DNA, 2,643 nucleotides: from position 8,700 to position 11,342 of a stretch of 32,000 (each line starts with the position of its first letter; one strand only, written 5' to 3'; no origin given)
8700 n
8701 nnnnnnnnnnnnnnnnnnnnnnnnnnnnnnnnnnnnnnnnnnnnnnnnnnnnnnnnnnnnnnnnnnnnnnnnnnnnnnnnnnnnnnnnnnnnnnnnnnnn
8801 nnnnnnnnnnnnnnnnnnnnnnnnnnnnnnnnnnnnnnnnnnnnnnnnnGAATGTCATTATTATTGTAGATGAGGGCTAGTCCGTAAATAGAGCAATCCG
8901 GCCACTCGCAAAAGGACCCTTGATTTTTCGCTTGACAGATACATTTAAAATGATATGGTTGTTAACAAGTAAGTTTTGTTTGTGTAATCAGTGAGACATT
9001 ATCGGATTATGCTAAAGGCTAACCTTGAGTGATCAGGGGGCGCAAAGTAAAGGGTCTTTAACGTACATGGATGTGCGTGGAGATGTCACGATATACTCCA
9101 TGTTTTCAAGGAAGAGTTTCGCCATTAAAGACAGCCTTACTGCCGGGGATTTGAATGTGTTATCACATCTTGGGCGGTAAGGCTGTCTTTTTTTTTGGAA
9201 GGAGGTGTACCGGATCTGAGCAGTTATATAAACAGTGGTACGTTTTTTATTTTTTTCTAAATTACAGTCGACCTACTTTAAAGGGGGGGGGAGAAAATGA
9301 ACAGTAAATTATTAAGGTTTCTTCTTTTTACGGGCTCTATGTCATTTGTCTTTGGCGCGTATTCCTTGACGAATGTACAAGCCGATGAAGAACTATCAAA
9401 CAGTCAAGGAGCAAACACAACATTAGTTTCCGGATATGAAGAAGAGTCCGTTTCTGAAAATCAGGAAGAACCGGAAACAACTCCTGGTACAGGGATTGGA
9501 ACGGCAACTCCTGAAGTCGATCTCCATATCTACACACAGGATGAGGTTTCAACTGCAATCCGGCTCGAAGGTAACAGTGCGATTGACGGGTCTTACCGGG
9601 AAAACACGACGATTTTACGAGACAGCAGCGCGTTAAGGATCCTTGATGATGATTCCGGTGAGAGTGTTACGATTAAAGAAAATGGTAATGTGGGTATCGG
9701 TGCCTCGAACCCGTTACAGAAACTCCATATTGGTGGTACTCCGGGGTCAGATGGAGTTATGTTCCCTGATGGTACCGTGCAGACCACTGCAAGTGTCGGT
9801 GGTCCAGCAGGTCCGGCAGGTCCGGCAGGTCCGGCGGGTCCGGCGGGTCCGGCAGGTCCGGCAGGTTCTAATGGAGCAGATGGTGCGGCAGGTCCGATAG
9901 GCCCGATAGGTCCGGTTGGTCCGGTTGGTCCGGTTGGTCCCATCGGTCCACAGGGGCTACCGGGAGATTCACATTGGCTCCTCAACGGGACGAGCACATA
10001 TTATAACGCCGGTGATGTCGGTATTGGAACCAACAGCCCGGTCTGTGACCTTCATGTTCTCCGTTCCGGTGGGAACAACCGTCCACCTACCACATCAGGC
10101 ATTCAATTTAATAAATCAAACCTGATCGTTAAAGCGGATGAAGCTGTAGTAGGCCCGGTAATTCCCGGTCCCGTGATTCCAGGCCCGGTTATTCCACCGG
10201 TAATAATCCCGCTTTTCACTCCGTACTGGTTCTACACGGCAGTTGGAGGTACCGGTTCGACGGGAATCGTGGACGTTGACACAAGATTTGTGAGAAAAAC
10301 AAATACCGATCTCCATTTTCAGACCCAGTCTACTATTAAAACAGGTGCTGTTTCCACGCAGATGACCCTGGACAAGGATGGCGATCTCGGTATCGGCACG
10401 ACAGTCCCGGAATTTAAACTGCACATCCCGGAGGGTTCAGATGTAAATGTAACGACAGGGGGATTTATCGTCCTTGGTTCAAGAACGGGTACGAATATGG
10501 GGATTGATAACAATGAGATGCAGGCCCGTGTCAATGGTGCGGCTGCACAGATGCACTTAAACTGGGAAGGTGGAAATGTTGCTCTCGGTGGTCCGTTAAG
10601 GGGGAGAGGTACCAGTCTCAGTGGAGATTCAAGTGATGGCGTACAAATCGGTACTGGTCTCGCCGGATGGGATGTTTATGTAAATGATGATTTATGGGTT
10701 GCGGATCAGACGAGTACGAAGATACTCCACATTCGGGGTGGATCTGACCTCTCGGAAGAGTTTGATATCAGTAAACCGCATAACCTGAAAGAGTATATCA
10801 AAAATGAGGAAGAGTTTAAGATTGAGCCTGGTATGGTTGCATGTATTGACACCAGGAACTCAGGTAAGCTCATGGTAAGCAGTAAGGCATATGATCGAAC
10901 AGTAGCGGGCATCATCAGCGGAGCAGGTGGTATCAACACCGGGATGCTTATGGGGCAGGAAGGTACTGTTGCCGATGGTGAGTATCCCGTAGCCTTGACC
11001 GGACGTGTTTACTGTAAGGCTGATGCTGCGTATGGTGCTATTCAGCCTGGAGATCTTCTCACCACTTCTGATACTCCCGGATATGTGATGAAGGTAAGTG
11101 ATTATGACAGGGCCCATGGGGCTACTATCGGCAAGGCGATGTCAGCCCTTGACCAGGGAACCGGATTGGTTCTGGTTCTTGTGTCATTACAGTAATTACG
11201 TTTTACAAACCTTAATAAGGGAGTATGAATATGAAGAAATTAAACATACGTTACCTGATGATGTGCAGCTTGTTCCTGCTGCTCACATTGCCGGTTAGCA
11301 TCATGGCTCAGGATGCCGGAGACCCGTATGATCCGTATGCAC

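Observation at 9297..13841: Secreted three-gene module: collagen-repeat fibre protein, pro-astacin and trypsin-fold protease, possibly a bacterial 'procollagen plus processing protease' unit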

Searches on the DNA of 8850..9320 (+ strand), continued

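Call 64: search_with_rna_model(model_id=R1, sources=[L084, L085, L086, L087, L088, L089, L090, L091, L092, L093, L094, L095, L096, L097, L098, L099, L100, L101, L102, L103, L104, L105, L106, L107, L108, L109, L110, L111, L112, L113, L114, L115, L116, L117, L118, L119, L120, L121, L122, L123, L124, L125, L126, L127, L128, L129, L130, L131, L132, L133, L134, L135, L136, L137, L138, L139, L140, L141, L142, L143, L144, L145, L146, L147, L148, L149, L150, L151, L152, L153, L154, L155, L156, L157, L158, L159, L160, L161, L162, L163, L164, L165, L166, L167, L168], max_evalue=1)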
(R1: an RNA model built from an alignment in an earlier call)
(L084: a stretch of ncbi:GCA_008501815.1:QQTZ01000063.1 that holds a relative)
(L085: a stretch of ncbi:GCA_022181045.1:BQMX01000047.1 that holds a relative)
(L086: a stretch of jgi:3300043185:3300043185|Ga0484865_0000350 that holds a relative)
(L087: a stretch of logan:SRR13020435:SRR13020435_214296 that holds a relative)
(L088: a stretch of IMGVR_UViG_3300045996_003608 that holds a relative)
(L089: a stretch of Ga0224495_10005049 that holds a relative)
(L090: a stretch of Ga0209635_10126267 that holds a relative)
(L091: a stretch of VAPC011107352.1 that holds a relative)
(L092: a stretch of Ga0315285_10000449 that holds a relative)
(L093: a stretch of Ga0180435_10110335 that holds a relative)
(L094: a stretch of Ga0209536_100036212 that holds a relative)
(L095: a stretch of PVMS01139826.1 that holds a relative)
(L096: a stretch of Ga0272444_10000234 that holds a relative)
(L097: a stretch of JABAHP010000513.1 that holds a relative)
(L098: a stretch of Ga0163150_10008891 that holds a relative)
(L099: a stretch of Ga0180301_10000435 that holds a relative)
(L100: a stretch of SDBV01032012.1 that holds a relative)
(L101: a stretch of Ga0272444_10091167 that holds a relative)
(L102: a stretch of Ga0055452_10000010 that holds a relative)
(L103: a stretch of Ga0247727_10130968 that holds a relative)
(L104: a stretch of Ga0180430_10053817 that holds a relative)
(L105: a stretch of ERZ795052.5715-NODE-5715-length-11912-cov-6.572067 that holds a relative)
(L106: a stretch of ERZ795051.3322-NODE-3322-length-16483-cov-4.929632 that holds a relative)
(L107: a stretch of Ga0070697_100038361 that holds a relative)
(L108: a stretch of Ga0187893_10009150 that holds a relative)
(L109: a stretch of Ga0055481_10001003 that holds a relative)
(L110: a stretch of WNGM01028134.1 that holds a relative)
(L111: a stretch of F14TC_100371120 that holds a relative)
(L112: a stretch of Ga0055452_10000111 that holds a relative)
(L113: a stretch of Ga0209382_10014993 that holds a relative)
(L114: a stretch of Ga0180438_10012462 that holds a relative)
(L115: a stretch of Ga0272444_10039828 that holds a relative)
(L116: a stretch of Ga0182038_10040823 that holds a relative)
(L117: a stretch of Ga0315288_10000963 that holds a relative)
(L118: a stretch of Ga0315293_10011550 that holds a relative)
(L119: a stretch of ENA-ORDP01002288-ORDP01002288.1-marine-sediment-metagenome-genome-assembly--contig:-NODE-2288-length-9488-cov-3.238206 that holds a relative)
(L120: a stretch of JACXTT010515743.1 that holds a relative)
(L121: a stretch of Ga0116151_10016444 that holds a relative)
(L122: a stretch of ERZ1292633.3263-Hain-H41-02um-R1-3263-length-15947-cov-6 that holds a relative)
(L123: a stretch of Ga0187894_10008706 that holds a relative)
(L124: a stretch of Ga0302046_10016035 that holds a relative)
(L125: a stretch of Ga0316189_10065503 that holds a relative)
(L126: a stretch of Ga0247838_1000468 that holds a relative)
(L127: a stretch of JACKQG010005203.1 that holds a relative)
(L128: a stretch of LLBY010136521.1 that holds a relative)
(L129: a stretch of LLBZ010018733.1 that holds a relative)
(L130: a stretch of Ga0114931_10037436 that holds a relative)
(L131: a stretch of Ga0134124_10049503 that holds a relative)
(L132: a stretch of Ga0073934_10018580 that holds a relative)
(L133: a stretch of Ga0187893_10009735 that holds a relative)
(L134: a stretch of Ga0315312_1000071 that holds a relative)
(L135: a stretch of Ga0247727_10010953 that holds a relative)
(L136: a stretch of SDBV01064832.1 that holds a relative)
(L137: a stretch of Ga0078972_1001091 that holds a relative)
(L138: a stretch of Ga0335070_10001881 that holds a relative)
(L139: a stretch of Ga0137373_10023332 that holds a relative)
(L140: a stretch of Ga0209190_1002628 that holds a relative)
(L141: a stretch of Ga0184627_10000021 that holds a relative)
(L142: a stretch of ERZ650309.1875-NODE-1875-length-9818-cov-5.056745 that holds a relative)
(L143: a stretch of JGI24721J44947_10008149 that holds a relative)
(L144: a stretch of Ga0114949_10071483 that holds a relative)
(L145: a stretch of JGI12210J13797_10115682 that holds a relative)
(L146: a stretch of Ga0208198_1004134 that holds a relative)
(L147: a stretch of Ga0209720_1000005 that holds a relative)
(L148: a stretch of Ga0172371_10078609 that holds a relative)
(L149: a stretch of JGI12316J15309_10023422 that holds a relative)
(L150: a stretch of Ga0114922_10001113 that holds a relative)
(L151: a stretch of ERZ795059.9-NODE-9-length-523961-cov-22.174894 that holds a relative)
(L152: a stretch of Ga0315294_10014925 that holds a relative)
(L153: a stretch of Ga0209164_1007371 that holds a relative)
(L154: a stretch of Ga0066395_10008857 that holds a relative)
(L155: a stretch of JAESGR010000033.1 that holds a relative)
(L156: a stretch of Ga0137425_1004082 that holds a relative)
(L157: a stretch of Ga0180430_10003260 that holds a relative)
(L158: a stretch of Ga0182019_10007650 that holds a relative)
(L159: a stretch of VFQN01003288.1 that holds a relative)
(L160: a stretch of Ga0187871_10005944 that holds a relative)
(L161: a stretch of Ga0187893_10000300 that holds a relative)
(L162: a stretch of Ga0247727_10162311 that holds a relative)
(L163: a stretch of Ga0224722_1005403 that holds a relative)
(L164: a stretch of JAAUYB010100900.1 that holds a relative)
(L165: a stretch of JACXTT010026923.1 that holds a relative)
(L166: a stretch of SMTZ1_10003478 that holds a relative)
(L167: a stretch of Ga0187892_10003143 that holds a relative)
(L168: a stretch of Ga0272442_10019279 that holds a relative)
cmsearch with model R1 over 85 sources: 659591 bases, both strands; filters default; matches with E-value up to 1: 2.
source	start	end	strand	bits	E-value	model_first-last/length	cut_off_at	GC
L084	2691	2826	+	40.2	3.3e-08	1-149/149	no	0.42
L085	2691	2826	+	40.2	3.3e-08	1-149/149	no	0.42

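Call 67: search_with_rna_model(model_id=R1, source=L084, start=2400, end=3100, max_evalue=1, show_alignments=1)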
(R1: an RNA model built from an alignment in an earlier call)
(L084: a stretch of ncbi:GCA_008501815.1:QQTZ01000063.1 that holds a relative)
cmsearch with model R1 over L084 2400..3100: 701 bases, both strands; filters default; matches with E-value up to 1: 1.
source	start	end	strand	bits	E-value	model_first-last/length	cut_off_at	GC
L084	2691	2826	+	40.2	3.5e-11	1-149/149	no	0.42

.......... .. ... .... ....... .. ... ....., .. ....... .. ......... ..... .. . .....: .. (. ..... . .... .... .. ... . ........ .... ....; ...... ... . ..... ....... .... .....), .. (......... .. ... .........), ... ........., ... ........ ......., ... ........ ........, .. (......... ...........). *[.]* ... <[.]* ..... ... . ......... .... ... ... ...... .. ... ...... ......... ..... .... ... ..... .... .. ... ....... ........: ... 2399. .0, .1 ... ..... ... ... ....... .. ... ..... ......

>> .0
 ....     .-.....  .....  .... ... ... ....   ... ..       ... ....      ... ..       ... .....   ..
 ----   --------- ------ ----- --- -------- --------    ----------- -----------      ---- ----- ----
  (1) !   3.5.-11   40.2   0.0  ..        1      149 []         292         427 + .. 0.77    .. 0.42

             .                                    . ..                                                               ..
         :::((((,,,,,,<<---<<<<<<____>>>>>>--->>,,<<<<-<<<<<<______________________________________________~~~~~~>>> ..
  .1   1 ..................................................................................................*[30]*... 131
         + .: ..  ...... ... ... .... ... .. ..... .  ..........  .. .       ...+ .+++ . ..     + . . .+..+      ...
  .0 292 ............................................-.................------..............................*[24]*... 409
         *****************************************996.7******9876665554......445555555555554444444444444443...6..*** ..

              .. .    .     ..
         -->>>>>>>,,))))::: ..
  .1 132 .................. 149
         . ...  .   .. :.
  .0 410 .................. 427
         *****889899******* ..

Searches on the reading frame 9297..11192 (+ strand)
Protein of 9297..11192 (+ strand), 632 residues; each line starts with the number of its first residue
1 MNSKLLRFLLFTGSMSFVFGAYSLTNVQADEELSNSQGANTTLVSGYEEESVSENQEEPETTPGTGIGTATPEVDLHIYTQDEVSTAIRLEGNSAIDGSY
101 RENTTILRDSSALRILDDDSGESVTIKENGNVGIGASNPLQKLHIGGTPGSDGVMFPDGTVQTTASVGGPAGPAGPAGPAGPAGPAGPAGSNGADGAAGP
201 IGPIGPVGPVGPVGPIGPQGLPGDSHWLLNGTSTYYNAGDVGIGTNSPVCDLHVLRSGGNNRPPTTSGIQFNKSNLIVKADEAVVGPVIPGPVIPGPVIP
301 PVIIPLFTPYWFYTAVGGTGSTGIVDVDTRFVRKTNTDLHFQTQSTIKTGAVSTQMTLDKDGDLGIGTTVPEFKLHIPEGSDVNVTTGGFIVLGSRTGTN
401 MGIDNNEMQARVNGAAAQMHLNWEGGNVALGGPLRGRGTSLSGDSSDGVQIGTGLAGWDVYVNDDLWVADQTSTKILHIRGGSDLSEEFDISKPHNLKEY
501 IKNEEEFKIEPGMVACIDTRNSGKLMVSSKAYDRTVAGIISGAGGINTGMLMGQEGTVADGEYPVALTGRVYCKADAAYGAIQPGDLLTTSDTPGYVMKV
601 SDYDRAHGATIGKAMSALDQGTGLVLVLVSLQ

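Call 3: search_protein_families(library=pfam, proteins=[window:9297-11192:+], max_evalue=0.1)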
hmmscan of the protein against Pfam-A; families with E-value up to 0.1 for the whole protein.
window:9297-11192:+ (632 aa): 1 family
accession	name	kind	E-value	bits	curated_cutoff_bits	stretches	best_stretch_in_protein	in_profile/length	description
PF01391.23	Collagen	-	8.8e-07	29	27.2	1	169-224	1-56/60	Collagen triple helix repeat (20 copies)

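Call 4: search_protein_families(library=ncbifam, proteins=[window:9297-11192:+], max_evalue=0.1)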
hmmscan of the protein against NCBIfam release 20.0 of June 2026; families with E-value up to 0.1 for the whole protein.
window:9297-11192:+ (632 aa): 3 families
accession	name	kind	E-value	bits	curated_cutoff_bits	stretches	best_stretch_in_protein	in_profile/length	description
NF038329.2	gly_rich_SclB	equivalog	4.6e-11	42.3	325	1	135-224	123-214/442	LPXTG-anchored collagen-like adhesin Scl2/SclB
NF046116.1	adhesin_Lcl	equivalog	2.1e-08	33.2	500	1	146-224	128-205/431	collagen-like adhesin Lcl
NF038330.1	adhesin_SclA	exception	5.6e-05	22.9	400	1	149-223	179-252/405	LPXTG-anchored collagen-like adhesin Scl1/SclA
